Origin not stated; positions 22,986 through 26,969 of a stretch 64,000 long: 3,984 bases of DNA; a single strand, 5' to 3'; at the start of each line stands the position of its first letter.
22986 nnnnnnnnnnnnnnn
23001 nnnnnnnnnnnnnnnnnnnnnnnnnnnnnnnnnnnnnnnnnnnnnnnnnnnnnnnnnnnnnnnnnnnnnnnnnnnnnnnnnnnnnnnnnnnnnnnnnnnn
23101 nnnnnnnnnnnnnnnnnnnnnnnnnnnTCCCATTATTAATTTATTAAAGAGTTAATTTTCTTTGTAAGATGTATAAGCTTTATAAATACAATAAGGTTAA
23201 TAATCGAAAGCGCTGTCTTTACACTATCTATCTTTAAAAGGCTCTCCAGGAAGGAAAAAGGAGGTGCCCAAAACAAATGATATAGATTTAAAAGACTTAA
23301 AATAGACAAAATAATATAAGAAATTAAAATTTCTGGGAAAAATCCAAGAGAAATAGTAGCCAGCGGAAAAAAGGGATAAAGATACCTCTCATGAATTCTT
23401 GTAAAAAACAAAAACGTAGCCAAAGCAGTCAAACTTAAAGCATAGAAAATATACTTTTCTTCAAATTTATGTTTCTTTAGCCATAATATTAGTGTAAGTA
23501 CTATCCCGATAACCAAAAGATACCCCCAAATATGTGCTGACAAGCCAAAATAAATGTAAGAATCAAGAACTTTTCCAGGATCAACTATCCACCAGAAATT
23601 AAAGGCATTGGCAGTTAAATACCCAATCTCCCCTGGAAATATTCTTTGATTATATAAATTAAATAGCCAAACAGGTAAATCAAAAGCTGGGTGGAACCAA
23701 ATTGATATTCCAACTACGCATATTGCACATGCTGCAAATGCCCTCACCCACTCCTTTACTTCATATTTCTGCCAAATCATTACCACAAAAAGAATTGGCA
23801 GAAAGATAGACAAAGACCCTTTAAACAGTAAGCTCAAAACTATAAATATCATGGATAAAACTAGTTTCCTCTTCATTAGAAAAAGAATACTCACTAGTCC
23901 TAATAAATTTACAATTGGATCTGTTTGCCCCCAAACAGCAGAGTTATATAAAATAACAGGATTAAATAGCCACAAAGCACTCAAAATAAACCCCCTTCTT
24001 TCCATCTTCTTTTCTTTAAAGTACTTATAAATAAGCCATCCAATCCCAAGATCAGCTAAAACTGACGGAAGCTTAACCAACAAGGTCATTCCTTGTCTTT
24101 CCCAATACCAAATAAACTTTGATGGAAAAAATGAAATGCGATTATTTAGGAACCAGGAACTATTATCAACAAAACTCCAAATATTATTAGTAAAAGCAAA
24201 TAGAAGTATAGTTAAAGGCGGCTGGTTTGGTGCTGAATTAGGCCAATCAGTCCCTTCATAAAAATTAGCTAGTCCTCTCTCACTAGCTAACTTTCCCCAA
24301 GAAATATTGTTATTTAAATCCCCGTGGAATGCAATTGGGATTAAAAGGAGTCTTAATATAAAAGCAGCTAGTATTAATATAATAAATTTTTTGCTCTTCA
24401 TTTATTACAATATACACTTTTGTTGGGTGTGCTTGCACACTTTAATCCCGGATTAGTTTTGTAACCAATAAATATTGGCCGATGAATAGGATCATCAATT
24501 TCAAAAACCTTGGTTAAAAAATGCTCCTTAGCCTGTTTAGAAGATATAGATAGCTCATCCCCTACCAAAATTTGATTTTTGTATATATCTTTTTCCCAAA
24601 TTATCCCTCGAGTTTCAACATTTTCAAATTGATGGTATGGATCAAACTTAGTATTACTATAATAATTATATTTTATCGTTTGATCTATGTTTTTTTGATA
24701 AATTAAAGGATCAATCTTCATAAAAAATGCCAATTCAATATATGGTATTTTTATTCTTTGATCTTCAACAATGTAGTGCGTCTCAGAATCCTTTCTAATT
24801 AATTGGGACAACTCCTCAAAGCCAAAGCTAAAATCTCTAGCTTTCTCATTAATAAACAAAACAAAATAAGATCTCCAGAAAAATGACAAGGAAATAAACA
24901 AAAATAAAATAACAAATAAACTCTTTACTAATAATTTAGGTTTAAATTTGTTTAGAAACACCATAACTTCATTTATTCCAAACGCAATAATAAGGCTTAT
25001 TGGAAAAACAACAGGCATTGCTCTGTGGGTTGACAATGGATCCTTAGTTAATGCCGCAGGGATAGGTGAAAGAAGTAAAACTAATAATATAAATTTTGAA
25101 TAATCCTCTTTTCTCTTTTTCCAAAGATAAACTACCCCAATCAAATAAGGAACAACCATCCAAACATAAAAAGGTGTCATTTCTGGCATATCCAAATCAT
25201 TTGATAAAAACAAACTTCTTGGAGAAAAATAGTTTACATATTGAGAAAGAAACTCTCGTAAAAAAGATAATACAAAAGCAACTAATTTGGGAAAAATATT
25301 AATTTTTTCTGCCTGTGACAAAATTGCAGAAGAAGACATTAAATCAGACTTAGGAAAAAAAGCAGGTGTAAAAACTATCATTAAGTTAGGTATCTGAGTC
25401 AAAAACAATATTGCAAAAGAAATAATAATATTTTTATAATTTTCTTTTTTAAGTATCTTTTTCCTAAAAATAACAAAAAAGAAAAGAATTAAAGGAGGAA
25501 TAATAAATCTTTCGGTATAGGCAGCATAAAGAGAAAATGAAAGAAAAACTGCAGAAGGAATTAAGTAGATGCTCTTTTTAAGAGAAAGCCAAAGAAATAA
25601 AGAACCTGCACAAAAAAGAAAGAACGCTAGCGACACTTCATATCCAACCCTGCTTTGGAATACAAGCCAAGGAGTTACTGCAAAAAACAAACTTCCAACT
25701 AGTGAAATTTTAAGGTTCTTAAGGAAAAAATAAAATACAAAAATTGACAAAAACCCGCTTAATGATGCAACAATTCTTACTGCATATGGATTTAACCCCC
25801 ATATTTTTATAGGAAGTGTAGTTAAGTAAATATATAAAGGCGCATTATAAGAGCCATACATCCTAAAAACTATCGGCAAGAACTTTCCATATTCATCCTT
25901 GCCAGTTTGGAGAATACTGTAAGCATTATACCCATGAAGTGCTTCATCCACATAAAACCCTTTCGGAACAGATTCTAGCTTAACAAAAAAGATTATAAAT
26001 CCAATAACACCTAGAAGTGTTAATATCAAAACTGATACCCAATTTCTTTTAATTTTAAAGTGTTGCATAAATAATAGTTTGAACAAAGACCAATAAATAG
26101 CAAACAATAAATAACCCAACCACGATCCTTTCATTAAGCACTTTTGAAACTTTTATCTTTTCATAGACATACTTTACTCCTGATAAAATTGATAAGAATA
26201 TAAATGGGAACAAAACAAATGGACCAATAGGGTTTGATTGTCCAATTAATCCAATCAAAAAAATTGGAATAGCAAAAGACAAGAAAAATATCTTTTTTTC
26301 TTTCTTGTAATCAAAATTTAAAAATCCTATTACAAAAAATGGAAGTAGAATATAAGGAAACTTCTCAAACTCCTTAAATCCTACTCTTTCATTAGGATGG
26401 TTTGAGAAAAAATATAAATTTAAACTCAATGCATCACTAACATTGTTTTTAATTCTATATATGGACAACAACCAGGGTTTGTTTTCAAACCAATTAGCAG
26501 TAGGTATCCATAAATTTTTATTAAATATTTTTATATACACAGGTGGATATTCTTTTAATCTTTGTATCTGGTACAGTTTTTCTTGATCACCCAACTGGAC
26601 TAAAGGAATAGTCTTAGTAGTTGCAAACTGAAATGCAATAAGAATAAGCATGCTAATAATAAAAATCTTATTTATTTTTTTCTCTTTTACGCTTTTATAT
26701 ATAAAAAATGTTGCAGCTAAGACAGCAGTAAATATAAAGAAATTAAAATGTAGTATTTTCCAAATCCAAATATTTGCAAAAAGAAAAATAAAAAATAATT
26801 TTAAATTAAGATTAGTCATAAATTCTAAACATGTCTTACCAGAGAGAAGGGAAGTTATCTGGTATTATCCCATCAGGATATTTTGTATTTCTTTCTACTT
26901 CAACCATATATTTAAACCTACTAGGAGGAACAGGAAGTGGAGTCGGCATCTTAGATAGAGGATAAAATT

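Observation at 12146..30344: Tandem array of 8 full-length, diverged PMT/GT39-like paralogs sharing a '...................' loop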

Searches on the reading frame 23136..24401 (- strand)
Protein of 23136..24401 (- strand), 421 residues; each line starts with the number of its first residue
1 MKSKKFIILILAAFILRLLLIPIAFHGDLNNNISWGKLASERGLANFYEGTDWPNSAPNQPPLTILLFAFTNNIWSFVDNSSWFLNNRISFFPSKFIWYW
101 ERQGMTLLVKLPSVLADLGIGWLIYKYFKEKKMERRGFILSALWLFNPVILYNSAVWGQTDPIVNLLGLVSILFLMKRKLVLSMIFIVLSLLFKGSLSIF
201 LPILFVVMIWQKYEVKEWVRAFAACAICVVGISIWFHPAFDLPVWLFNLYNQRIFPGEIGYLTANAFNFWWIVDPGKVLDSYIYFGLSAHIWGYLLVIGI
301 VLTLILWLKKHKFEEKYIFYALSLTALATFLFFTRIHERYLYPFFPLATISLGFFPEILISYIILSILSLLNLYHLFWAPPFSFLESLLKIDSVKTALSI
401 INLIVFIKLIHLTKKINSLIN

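Call 5: search_protein_families(library=pfam, proteins=[window:23136-24401:-], max_evalue=0.01)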
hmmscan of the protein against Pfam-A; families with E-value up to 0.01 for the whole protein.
window:23136-24401:- (421 aa): 0 families

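Call 23: search_protein_families(library=ncbifam, proteins=[window:23136-24401:-], max_evalue=0.001)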
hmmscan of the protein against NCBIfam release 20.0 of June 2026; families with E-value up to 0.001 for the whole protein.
window:23136-24401:- (421 aa): 1 family
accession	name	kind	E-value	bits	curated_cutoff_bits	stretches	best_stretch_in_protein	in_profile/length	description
NF046093.1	AZOBR_p60025_fam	subfamily_domain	1.3e-05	24.6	150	1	115-229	122-228/232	AZOBR_p60025 family cell surface glycopolymer formation protein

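Call 77: search_solved_structures(query=window:23136-24401:-, max_evalue=1)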
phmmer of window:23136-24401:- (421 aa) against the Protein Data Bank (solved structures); distinct sequences matched with E-value up to 1: 1.
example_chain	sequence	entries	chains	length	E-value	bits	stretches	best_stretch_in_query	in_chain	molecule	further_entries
9iho_b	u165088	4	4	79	0.27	13.6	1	305-343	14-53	NI9M (B9) subunit of mitochondrial NADH:ubiquinone oxidoreductase (Complex I)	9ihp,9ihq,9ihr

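Call 80: search_protein_families(library=pfam, proteins=[window:23136-24401:-], max_evalue=5)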
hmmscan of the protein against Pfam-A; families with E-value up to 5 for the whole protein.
window:23136-24401:- (421 aa): 1 family
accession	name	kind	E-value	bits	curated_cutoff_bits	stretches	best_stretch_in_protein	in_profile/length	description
PF14147.11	Spore_YhaL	-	0.15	12.2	27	1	291-316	3-28/52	Sporulation protein YhaL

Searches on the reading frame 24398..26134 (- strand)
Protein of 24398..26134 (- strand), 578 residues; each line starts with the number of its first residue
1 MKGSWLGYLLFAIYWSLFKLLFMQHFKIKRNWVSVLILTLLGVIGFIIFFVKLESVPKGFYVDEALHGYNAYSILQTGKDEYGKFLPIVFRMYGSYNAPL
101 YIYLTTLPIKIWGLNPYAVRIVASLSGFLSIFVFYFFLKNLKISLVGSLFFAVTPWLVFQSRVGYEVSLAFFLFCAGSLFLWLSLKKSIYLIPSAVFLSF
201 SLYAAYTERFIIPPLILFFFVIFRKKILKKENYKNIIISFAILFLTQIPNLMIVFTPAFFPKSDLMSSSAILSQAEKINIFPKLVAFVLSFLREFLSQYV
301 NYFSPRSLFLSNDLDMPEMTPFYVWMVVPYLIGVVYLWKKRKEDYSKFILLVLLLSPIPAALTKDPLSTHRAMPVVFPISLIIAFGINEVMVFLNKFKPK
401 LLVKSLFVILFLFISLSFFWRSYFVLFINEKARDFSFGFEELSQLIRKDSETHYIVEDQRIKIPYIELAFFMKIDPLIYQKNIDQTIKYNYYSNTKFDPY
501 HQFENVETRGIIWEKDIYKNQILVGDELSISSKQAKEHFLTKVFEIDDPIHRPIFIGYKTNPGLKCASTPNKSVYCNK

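Call 4: search_protein_families(library=pfam, proteins=[window:24398-26134:-], max_evalue=0.01)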
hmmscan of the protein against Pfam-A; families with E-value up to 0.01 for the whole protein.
window:24398-26134:- (578 aa): 0 families

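Call 80: search_protein_families(library=pfam, proteins=[window:24398-26134:-], max_evalue=5)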
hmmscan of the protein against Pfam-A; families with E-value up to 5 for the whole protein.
window:24398-26134:- (578 aa): 3 families
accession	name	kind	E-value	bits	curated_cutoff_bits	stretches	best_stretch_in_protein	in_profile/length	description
PF07441.16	BofA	-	0.064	13.8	26.1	1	23-50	43-70/75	SigmaK-factor processing regulatory protein BofA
PF15188.11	CCDC-167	-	0.082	13.6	27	1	227-246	60-79/84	Coiled-coil domain-containing protein 167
PF20447.3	DUF6704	-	1.5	9.5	27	0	167-188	15-36/68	Family of unknown function (DUF6704)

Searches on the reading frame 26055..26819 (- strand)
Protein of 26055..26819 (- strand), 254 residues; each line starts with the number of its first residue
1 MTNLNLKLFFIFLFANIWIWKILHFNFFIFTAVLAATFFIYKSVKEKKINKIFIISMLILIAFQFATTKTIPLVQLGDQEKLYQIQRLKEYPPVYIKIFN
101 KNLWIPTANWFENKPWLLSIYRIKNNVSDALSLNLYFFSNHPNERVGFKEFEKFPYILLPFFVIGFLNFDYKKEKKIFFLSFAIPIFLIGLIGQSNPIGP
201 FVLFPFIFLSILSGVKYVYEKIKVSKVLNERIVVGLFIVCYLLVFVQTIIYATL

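Call 5: search_protein_families(library=pfam, proteins=[window:26055-26819:-], max_evalue=0.01)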
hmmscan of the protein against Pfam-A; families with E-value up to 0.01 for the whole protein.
window:26055-26819:- (254 aa): 0 families

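Call 80: search_protein_families(library=pfam, proteins=[window:26055-26819:-], max_evalue=5)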
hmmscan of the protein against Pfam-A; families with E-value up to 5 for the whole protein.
window:26055-26819:- (254 aa): 1 family
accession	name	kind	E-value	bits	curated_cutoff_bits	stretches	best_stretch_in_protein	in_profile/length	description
PF14897.12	EpsG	-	0.045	13.3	30.1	1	136-251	202-315/326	EpsG family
